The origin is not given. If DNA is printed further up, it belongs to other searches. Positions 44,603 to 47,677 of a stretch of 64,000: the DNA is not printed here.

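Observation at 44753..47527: HdrA-like subunit split by a complete GltD-like NAD(P)H oxidoreductase insertion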

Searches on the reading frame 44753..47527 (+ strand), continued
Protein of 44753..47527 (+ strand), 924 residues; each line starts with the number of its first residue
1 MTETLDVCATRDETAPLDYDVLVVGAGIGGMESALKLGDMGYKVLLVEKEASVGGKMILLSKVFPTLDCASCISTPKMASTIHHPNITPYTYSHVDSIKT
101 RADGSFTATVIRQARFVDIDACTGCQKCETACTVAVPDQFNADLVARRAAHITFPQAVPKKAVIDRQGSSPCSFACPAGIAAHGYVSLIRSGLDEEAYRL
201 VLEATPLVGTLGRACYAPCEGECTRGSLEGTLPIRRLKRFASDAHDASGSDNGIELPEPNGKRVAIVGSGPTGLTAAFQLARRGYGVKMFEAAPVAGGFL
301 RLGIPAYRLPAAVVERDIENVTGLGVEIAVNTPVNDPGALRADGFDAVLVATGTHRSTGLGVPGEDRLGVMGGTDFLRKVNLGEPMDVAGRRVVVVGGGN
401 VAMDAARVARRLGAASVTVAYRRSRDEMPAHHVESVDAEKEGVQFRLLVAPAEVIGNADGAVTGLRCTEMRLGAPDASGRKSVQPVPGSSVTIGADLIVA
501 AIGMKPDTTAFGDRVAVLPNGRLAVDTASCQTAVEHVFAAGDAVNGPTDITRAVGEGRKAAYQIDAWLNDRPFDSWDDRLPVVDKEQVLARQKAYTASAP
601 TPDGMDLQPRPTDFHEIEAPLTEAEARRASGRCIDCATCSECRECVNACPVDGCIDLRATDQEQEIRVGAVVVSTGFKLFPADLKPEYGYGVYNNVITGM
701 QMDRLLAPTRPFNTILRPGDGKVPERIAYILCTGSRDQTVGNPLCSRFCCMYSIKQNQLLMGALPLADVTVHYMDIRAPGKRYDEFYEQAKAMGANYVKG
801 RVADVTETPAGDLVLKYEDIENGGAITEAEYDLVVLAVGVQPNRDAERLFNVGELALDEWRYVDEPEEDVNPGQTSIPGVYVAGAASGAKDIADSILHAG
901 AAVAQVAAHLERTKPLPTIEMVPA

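Call 56: search_protein_families(library=pfam, proteins=[P0124, P0134, P0122, P0148], max_evalue=0.00001)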
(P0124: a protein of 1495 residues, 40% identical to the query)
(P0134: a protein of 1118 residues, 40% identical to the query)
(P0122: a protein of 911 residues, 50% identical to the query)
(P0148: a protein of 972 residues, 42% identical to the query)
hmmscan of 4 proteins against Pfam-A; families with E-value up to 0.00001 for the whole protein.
P0124 (1495 aa): 21 families
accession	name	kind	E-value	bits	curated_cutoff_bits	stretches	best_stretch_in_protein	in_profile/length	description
PF07992.20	Pyr_redox_2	-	5.8e-58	197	26.1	3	255-553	2-291/291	Pyridine nucleotide-disulphide oxidoreductase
PF13450.12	NAD_binding_8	-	1.8e-21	76.6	21.9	1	258-293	1-36/68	NAD(P)-binding Rossmann-like domain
PF12831.13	FAD_oxidored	-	8.7e-20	71.8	27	2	8-45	2-39/416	FAD dependent oxidoreductase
PF14691.11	Fer4_20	-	2.8e-19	69.4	25.8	1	155-235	29-112/113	Dihydroprymidine dehydrogenase domain II, 4Fe-4S cluster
PF13738.12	Pyr_redox_3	-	1.2e-18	67.8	30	1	339-537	127-305/305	Pyridine nucleotide-disulphide oxidoreductase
PF00070.33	Pyr_redox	-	8.1e-17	62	22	0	387-460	1-78/82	Pyridine nucleotide-disulphide oxidoreductase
PF01266.30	DAO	-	6.5e-15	56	27.9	0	255-287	1-33/353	FAD dependent oxidoreductase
PF00037.32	Fer4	-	2.7e-14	52.7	21.1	1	1415-1436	3-24/24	4Fe-4S binding domain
PF00890.30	FAD_binding_2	-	7.6e-13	48.9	20.4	1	1075-1111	2-38/414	FAD binding domain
PF01134.28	GIDA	-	1e-12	48.3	22.1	0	8-50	2-29/391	Glucose inhibited division protein A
PF14697.11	Fer4_21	-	2.8e-11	43.8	35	1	1414-1468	2-57/59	4Fe-4S dicluster domain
PF01262.27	AlaDh_PNT_C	-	7.4e-11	42.3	23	0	386-420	29-63/214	Alanine dehydrogenase/PNT, C-terminal domain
PF01494.25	FAD_binding_3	-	3.4e-10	40.1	22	0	1074-1106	3-35/349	FAD binding domain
PF01946.23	Thi4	-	9.9e-09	35.2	26.2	0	254-320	18-82/235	Thi4 family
PF03486.20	HI0933_like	-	2.2e-08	34.3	50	0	8-44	3-39/244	HI0933-like protein Rossmann domain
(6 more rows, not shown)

P0134 (1118 aa): 19 families
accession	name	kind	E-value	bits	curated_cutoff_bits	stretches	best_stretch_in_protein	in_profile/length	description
PF07992.20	Pyr_redox_2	-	3.5e-41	142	26.1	1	386-677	2-291/291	Pyridine nucleotide-disulphide oxidoreductase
PF13450.12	NAD_binding_8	-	2.5e-18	66.6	21.9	2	148-196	1-49/68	NAD(P)-binding Rossmann-like domain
PF14691.11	Fer4_20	-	3e-18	66.1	25.8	1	294-373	30-112/113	Dihydroprymidine dehydrogenase domain II, 4Fe-4S cluster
PF13738.12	Pyr_redox_3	-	3.2e-16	59.9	30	1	469-564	126-221/305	Pyridine nucleotide-disulphide oxidoreductase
PF12831.13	FAD_oxidored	-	2.1e-15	57.4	27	1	147-183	3-39/416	FAD dependent oxidoreductase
PF01266.30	DAO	-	2.4e-15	57.4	27.9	1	147-180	3-36/353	FAD dependent oxidoreductase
PF00070.33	Pyr_redox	-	2.8e-15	57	22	0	514-577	1-67/82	Pyridine nucleotide-disulphide oxidoreductase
PF00890.30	FAD_binding_2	-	1.8e-12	47.6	20.4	1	147-183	3-39/414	FAD binding domain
PF01593.30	Amino_oxidase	-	5.1e-12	46.3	19.8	0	395-422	2-29/443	Flavin containing amine oxidoreductase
PF01262.27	AlaDh_PNT_C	-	1.8e-10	41.1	23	0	513-545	29-60/214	Alanine dehydrogenase/PNT, C-terminal domain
PF01946.23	Thi4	-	2.1e-09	37.4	26.2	0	386-422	19-56/235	Thi4 family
PF03486.20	HI0933_like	-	2.6e-09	37.3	50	0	145-180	2-37/244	HI0933-like protein Rossmann domain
PF12838.12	Fer4_7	-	3.2e-09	37.5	27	1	1044-1094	1-50/52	4Fe-4S dicluster domain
PF01134.28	GIDA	-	7.7e-08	32.2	22.1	0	147-183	3-29/391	Glucose inhibited division protein A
PF13187.11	Fer4_9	-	2.4e-07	31.1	27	1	1044-1095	1-50/52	4Fe-4S dicluster domain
PF25160.1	LdpA_Fe-S-bd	-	7e-07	29.4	27.6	0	1081-1100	27-46/49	LdpA Fe-S cluster-binding domain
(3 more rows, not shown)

P0122 (911 aa): 15 families
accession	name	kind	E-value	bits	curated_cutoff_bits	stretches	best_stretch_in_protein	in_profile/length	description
PF07992.20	Pyr_redox_2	-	4.8e-45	154.6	26.1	1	254-544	2-291/291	Pyridine nucleotide-disulphide oxidoreductase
PF13738.12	Pyr_redox_3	-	8.9e-18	65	30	1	339-528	128-305/305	Pyridine nucleotide-disulphide oxidoreductase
PF13450.12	NAD_binding_8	-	2.4e-17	63.4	21.9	1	257-292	1-36/68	NAD(P)-binding Rossmann-like domain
PF01266.30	DAO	-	5.2e-16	59.6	27.9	1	254-289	1-37/353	FAD dependent oxidoreductase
PF00070.33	Pyr_redox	-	3.6e-15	56.7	22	0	254-329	1-67/82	Pyridine nucleotide-disulphide oxidoreductase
PF12831.13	FAD_oxidored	-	7.6e-15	55.5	27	2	255-292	2-39/416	FAD dependent oxidoreductase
PF00890.30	FAD_binding_2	-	2.2e-14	54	20.4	1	255-289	2-36/414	FAD binding domain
PF14691.11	Fer4_20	-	7.1e-14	52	25.8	1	159-236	29-109/113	Dihydroprymidine dehydrogenase domain II, 4Fe-4S cluster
PF01946.23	Thi4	-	7.3e-13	48.7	26.2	0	253-292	18-58/235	Thi4 family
PF01494.25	FAD_binding_3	-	5e-11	42.9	22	1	253-285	2-34/349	FAD binding domain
PF03486.20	HI0933_like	-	5.5e-11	42.8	50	0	11-47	2-38/244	HI0933-like protein Rossmann domain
PF01262.27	AlaDh_PNT_C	-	9.8e-10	38.7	23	0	377-405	25-53/214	Alanine dehydrogenase/PNT, C-terminal domain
PF01593.30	Amino_oxidase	-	1.9e-09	37.8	19.8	0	263-289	2-28/443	Flavin containing amine oxidoreductase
PF01134.28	GIDA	-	4.1e-09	36.4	22.1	0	12-40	2-30/391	Glucose inhibited division protein A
PF13241.12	NAD_binding_7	-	3.4e-07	31.2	22.1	0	377-430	4-52/104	Putative NAD(P)-binding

P0148 (972 aa): 11 families
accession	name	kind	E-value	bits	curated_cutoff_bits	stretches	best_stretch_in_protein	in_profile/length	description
PF07992.20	Pyr_redox_2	-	1.6e-44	152.9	26.1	1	259-555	2-291/291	Pyridine nucleotide-disulphide oxidoreductase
PF14691.11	Fer4_20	-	1.5e-22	80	25.8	1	156-239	25-111/113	Dihydroprymidine dehydrogenase domain II, 4Fe-4S cluster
PF00070.33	Pyr_redox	-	1.3e-16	61.3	22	1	390-464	1-78/82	Pyridine nucleotide-disulphide oxidoreductase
PF13738.12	Pyr_redox_3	-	2.7e-15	56.8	30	1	330-539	112-305/305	Pyridine nucleotide-disulphide oxidoreductase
PF13450.12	NAD_binding_8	-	1.6e-13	51.1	21.9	1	262-297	1-36/68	NAD(P)-binding Rossmann-like domain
PF12831.13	FAD_oxidored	-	4e-12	46.6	27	1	13-50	2-39/416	FAD dependent oxidoreductase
PF01266.30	DAO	-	2.3e-09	37.7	27.9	0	259-300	1-50/353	FAD dependent oxidoreductase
PF03486.20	HI0933_like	-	2.8e-08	34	50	0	259-293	2-36/244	HI0933-like protein Rossmann domain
PF01262.27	AlaDh_PNT_C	-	4e-08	33.4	23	0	251-292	22-63/214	Alanine dehydrogenase/PNT, C-terminal domain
PF01946.23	Thi4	-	1.4e-07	31.4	26.2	0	259-295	19-56/235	Thi4 family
PF00890.30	FAD_binding_2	-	2.9e-07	30.5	20.4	0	13-48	2-37/414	FAD binding domain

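Call 58: find_encoding_contigs(protein=P0122, flank=8000, max_places=2)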
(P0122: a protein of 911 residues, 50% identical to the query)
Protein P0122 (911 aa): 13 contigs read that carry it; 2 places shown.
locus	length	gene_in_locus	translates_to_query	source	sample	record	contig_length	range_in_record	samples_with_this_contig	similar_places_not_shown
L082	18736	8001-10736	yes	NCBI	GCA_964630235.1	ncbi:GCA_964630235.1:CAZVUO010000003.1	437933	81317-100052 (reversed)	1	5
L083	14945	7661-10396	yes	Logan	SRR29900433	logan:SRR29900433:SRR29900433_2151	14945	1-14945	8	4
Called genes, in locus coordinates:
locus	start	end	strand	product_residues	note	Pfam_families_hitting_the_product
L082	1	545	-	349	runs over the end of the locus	PF01758:SBF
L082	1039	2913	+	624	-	-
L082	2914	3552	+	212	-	-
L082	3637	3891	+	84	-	-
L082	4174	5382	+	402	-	PF00270:DEAD, PF04851:ResIII (weak), PF13245:AAA_19 (faint), PF00271:Helicase_C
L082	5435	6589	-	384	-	PF13539:Peptidase_M15_4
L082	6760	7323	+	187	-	PF13686:DrsE_2, PF02635:DsrE (weak)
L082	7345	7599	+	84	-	PF01206:TusA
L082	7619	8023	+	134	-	PF02662:FlpD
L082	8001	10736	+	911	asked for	PF12831:FAD_oxidored (weak), PF14691:Fer4_20, PF00890:FAD_binding_2 (weak), PF01266:DAO (weak), PF01494:FAD_binding_3 (weak), PF07992:Pyr_redox_2, PF13450:NAD_binding_8, PF13738:Pyr_redox_3, +9 more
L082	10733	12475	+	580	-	PF07992:Pyr_redox_2 (weak), PF01266:DAO (weak), PF01593:Amino_oxidase (weak), PF12831:FAD_oxidored (weak), PF13450:NAD_binding_8, PF12838:Fer4_7, PF13187:Fer4_9 (weak), PF14697:Fer4_21, +3 more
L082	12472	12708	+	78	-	-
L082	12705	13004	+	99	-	PF12838:Fer4_7 (faint), PF13187:Fer4_9 (faint), PF13237:Fer4_10 (weak), PF12797:Fer4_2 (faint), PF12837:Fer4_6 (faint), PF13183:Fer4_8, PF13534:Fer4_17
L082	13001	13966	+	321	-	PF02754:CCG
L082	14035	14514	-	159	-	-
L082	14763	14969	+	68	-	PF00313:CSD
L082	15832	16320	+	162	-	PF00210:Ferritin, PF02915:Rubrerythrin (faint)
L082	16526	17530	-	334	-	PF04018:VCA0040-like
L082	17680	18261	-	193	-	-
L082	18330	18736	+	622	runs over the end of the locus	PF02922:CBM_48 (faint), PF00128:Alpha-amylase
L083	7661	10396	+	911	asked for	PF12831:FAD_oxidored (weak), PF14691:Fer4_20, PF00890:FAD_binding_2 (weak), PF01266:DAO (weak), PF01494:FAD_binding_3 (weak), PF07992:Pyr_redox_2, PF13450:NAD_binding_8, PF13738:Pyr_redox_3, +9 more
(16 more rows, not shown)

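Call 59: find_encoding_contigs(protein=P0290, flank=8000, max_places=1)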
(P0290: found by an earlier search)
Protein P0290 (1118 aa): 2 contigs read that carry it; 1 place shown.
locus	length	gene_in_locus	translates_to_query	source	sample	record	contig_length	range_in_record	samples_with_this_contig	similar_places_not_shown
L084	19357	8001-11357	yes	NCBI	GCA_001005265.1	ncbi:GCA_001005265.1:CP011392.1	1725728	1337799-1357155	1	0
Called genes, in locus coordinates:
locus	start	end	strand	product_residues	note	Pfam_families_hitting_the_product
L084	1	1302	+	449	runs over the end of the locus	PF04060:FeS, PF03599:CdhD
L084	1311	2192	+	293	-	PF00809:Pterin_bind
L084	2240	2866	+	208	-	PF12654:DUF3786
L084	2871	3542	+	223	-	PF00072:Response_reg, PF08281:Sigma70_r4_2 (weak), PF00196:GerE, PF13384:HTH_23 (faint)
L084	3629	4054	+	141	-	-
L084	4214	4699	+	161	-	-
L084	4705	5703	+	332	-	PF00665:rve (weak), PF13610:DDE_Tnp_IS240, PF13683:rve_3 (weak)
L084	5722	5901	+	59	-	-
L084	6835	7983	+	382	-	PF12838:Fer4_7 (weak), PF13183:Fer4_8, PF13187:Fer4_9, PF13237:Fer4_10, PF13534:Fer4_17 (weak), PF02754:CCG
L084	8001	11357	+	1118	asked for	PF00890:FAD_binding_2, PF12831:FAD_oxidored, PF13450:NAD_binding_8, PF14691:Fer4_20, PF07992:Pyr_redox_2, PF13450:NAD_binding_8, PF13738:Pyr_redox_3, PF12838:Fer4_7, +14 more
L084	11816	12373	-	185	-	PF02283:CobU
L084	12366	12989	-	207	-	PF00300:His_Phos_1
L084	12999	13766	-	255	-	PF02654:CobS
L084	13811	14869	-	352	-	PF02277:DBI_PRT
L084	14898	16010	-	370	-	PF02885:Glycos_trans_3N, PF00591:Glycos_transf_3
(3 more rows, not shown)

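Call 60: find_encoding_contigs(protein=P0143, flank=7000, max_places=1)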
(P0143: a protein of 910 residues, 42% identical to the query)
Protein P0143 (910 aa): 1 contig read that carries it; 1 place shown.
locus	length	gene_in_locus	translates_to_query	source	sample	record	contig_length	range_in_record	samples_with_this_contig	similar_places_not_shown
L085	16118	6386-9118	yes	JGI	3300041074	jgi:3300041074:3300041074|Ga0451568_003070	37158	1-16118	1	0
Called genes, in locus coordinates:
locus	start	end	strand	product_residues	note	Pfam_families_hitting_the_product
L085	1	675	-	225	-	?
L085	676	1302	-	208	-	-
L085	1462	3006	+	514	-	PF00501:AMP-binding, PF13193:AMP-binding_C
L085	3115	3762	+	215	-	PF00440:TetR_N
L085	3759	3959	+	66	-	-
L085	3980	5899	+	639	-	PF02730:AFOR_N, PF01314:AFOR_C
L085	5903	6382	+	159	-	PF13237:Fer4_10 (weak), PF13247:Fer4_11, PF25160:LdpA_Fe-S-bd (weak), PF12838:Fer4_7, PF13187:Fer4_9 (weak), PF00037:Fer4, PF12797:Fer4_2 (weak), PF12837:Fer4_6, +3 more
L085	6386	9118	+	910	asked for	PF00070:Pyr_redox (weak), PF12831:FAD_oxidored (weak), PF13450:NAD_binding_8, PF00037:Fer4 (weak), PF14691:Fer4_20, PF00890:FAD_binding_2 (weak), PF07992:Pyr_redox_2, PF13450:NAD_binding_8, +11 more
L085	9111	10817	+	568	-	PF00890:FAD_binding_2 (weak), PF07992:Pyr_redox_2, PF12831:FAD_oxidored (weak), PF13450:NAD_binding_8, PF00037:Fer4 (weak), PF12838:Fer4_7, PF13187:Fer4_9, PF13237:Fer4_10 (weak), +5 more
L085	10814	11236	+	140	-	PF02662:FlpD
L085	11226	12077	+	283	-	PF13183:Fer4_8 (weak)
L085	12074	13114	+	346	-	PF13183:Fer4_8 (weak), PF17179:Fer4_22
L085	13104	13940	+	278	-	PF00970:FAD_binding_6, PF00175:NAD_binding_1, PF10418:DHODB_Fe-S_bind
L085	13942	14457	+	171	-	PF13187:Fer4_9 (faint), PF13183:Fer4_8, PF13237:Fer4_10 (weak)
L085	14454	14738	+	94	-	PF02597:ThiS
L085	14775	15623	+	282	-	-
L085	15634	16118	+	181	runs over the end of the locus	PF00300:His_Phos_1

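Call 61: find_encoding_contigs(protein=P0131, flank=7000, max_places=1)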
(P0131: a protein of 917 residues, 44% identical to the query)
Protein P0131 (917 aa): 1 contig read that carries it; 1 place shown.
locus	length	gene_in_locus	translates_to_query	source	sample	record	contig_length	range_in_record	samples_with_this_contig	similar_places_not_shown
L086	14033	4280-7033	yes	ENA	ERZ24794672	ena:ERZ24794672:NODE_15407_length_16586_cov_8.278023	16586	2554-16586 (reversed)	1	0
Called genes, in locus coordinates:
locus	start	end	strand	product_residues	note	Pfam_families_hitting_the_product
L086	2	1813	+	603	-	?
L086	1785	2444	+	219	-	PF00072:Response_reg, PF00196:GerE, PF08281:Sigma70_r4_2 (weak)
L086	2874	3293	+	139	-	PF00072:Response_reg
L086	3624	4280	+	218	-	PF02518:HATPase_c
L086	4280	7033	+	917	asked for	PF00070:Pyr_redox (weak), PF00890:FAD_binding_2 (weak), PF01266:DAO (weak), PF12831:FAD_oxidored, PF14691:Fer4_20, PF07992:Pyr_redox_2, PF13450:NAD_binding_8, PF13738:Pyr_redox_3, +13 more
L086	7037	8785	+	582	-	PF00890:FAD_binding_2 (weak), PF01266:DAO (weak), PF07992:Pyr_redox_2, PF12831:FAD_oxidored (weak), PF13450:NAD_binding_8 (weak), PF00037:Fer4 (weak), PF12838:Fer4_7, PF14697:Fer4_21, +5 more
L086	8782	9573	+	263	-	PF02662:FlpD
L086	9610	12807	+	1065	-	PF07992:Pyr_redox_2, PF12831:FAD_oxidored, PF00037:Fer4 (weak), PF12838:Fer4_7 (weak), PF13237:Fer4_10 (weak), PF00890:FAD_binding_2 (weak), PF07992:Pyr_redox_2, PF12838:Fer4_7, +13 more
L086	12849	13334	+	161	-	PF02662:FlpD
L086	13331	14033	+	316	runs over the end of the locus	PF13187:Fer4_9 (faint), PF13237:Fer4_10 (faint), PF00037:Fer4 (faint), PF12797:Fer4_2 (faint), PF13746:Fer4_18 (faint), PF13183:Fer4_8 (weak)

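Call 62: find_encoding_contigs(protein=P0125, flank=7000, max_places=1)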
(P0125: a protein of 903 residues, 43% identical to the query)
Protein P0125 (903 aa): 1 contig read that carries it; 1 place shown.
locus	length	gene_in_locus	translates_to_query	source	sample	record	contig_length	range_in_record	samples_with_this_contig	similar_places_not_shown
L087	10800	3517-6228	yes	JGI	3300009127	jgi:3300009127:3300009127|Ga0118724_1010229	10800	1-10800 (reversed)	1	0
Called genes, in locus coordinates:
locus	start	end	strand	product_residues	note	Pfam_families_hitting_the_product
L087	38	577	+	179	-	PF07690:MFS_1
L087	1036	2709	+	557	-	PF00581:Rhodanese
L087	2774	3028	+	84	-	PF01206:TusA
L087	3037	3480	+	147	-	PF02662:FlpD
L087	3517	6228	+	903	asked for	PF00890:FAD_binding_2, PF01266:DAO (weak), PF07992:Pyr_redox_2 (weak), PF12831:FAD_oxidored (weak), PF14691:Fer4_20, PF07992:Pyr_redox_2, PF13738:Pyr_redox_3, PF00070:Pyr_redox, +13 more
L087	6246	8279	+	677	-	PF07992:Pyr_redox_2 (faint), PF00890:FAD_binding_2 (weak), PF01266:DAO (weak), PF12831:FAD_oxidored, PF13450:NAD_binding_8 (weak), PF12838:Fer4_7, PF13187:Fer4_9 (weak), PF13237:Fer4_10 (weak), +3 more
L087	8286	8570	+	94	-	-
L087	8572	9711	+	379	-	PF13183:Fer4_8, PF13187:Fer4_9, PF13237:Fer4_10 (weak), PF13534:Fer4_17 (weak), PF13746:Fer4_18 (faint), PF02754:CCG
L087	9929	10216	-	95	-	-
